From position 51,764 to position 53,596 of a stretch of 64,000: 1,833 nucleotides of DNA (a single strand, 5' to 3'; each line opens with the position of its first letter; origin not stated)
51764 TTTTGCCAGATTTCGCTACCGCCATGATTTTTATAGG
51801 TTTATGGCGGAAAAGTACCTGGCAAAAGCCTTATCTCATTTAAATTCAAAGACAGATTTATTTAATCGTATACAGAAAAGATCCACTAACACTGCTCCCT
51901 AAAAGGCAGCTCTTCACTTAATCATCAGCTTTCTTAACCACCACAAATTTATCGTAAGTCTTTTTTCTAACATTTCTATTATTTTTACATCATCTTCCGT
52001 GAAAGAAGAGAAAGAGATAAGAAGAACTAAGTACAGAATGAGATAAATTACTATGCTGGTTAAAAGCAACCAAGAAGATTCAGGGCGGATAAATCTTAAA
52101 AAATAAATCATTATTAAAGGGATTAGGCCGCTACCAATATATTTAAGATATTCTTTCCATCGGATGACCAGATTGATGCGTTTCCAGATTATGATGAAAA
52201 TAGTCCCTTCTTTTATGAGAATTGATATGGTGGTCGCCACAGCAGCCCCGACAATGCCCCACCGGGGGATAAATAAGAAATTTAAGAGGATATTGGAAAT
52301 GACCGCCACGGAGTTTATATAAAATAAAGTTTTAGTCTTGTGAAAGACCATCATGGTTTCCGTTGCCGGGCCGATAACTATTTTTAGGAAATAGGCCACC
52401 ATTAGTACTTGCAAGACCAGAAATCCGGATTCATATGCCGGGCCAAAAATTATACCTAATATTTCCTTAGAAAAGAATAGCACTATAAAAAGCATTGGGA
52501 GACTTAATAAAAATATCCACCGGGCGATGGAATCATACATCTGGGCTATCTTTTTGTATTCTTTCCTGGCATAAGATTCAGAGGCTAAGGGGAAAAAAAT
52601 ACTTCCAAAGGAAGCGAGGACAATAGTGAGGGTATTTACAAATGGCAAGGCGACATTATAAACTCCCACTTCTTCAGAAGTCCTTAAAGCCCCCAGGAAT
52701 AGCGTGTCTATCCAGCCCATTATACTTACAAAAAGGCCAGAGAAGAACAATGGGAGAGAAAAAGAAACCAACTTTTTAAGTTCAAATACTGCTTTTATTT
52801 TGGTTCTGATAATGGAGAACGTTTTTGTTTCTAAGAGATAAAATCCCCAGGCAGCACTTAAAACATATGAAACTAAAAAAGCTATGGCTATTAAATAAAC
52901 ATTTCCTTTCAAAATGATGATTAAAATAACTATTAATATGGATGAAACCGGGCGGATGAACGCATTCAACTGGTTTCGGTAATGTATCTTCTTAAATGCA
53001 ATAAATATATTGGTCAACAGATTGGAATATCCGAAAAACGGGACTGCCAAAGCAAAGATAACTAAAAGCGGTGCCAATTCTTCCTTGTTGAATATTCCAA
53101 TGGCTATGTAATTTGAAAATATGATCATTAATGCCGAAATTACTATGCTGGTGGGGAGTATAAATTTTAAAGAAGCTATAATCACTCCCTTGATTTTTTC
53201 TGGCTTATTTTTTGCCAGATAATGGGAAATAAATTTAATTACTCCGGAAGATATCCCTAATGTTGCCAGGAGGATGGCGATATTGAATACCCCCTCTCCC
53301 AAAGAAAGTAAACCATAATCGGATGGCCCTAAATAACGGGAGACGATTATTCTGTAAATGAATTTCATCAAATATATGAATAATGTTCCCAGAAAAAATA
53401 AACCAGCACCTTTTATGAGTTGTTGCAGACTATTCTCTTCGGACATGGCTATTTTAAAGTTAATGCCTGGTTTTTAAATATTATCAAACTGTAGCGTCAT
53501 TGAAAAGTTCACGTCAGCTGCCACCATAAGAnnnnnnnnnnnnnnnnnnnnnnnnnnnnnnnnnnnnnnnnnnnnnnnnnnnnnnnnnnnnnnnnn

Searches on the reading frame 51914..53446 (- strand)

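Call 59: search_protein_families(library=pfam, proteins=[window:51914-53446:-], max_evalue=0.0001)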
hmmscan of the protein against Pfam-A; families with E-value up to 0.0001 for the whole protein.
window:51914-53446:- (510 aa): 4 families
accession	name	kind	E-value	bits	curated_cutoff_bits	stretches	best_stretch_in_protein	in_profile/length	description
PF01943.22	Polysacc_synt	-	5.4e-31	108.5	28.2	1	11-290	2-272/274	Polysaccharide biosynthesis protein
PF13440.11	Polysacc_synt_3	-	1.8e-21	77.1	23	1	34-339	1-289/293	Polysaccharide biosynthesis protein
PF01554.23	MatE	-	1.9e-21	76.9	24.9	2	232-391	1-161/161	MatE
PF03023.19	MurJ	-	4.1e-13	49.2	27.4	1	168-447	140-425/451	Lipid II flippase MurJ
